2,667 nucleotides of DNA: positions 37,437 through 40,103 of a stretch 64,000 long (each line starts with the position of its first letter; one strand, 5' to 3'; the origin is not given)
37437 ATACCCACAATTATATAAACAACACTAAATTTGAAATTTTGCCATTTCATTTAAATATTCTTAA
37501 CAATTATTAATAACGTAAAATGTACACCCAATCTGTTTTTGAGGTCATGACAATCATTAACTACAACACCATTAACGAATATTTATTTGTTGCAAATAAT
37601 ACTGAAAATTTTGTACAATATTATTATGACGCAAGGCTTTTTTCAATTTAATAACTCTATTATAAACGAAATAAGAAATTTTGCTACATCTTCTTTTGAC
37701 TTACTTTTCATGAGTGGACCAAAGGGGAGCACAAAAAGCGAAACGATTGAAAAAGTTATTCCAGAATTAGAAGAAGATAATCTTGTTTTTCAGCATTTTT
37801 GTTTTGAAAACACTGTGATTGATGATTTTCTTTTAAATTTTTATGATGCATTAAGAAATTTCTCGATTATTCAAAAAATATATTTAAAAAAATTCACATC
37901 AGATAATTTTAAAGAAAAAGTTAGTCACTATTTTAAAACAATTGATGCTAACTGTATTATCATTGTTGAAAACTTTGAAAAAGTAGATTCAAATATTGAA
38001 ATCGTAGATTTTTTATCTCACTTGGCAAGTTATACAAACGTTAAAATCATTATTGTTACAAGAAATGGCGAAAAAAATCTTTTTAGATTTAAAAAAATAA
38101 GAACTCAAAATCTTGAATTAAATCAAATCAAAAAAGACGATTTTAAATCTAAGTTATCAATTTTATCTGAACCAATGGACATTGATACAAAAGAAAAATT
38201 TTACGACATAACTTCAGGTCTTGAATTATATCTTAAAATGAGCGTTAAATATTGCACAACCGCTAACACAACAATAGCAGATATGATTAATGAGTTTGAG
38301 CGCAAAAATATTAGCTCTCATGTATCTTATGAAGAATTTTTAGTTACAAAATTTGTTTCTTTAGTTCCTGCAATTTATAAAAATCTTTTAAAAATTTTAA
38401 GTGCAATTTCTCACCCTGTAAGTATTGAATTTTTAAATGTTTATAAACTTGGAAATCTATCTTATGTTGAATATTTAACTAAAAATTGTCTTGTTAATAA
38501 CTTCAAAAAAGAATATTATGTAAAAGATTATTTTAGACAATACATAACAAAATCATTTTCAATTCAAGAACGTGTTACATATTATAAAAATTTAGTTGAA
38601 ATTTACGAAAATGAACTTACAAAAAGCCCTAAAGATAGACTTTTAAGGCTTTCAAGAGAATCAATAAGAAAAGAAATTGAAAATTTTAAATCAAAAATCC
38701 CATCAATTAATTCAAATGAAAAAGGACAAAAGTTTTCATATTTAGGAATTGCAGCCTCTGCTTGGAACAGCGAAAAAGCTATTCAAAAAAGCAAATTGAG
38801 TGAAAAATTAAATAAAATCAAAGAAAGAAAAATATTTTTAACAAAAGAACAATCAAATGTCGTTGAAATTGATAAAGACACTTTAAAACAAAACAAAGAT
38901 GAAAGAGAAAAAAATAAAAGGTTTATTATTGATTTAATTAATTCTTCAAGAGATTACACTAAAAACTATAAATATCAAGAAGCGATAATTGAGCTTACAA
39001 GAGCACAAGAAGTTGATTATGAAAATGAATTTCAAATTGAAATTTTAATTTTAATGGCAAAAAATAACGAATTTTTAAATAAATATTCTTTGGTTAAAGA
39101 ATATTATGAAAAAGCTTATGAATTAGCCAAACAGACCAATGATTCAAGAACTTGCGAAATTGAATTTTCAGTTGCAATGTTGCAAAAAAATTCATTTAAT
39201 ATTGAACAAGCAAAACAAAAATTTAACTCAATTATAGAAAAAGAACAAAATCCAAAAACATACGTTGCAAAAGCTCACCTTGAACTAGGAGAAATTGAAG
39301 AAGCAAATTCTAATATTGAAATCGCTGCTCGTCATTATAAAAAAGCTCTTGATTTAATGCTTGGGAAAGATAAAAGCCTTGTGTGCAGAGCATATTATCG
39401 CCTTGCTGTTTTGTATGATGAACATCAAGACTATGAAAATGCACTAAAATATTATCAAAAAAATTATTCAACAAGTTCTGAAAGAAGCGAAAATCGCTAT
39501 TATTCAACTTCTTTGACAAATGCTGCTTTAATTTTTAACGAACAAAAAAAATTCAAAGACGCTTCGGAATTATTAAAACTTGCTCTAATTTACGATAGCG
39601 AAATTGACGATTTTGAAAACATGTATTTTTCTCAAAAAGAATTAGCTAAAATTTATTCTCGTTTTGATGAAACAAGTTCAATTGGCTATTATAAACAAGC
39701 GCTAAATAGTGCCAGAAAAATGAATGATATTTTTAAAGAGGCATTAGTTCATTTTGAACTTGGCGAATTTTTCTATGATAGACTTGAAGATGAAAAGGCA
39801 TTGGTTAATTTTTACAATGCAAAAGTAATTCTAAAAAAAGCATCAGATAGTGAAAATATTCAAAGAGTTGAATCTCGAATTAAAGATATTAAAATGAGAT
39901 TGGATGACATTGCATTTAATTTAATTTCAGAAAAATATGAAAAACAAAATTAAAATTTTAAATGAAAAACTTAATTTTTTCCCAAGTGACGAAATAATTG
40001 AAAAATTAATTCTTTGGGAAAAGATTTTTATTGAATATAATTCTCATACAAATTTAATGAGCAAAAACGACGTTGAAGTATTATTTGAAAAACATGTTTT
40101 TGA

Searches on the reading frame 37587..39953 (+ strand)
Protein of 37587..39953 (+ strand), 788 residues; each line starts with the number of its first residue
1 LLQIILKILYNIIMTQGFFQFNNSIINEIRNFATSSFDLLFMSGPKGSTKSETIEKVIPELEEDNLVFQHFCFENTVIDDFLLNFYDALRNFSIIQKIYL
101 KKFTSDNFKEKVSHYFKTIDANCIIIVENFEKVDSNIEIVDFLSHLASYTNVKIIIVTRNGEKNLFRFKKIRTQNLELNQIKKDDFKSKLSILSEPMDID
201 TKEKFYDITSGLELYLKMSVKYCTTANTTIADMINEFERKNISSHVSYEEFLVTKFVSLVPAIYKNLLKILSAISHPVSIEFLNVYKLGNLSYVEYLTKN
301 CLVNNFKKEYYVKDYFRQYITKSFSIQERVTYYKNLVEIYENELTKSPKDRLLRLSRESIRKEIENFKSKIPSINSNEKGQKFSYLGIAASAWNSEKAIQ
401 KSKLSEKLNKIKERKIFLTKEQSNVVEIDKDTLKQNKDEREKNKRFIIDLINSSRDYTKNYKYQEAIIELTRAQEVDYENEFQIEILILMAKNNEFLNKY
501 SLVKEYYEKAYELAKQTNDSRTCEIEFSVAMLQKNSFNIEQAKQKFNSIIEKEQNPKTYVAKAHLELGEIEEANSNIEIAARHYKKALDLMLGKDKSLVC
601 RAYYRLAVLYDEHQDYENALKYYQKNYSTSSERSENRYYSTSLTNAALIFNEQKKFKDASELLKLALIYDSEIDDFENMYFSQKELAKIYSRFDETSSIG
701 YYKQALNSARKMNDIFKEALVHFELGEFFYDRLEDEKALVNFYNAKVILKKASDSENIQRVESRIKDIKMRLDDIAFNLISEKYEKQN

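Call 40: search_protein_families(library=pfam, proteins=[window:37587-39953:+], max_evalue=0.01)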
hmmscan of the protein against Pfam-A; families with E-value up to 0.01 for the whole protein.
window:37587-39953:+ (788 aa): 6 families
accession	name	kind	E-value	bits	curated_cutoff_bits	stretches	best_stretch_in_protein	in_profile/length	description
PF13424.12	TPR_12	-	4.7e-13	49.6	30.1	2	560-625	2-70/77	Tetratricopeptide repeat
PF17874.7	TPR_MalT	-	2e-05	24.5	45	1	537-664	57-185/336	MalT-like TPR region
PF07719.23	TPR_2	-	4.1e-05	23.8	27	0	601-625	2-26/34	Tetratricopeptide repeat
PF13176.12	TPR_7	-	0.00017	21.8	27.9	0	602-625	1-24/36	Tetratricopeptide repeat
PF00515.34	TPR_1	-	0.0017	18.6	27.8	1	601-625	2-26/34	Tetratricopeptide repeat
PF13432.12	TPR_16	-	0.006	17.4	32.7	0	564-625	7-56/65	Tetratricopeptide repeat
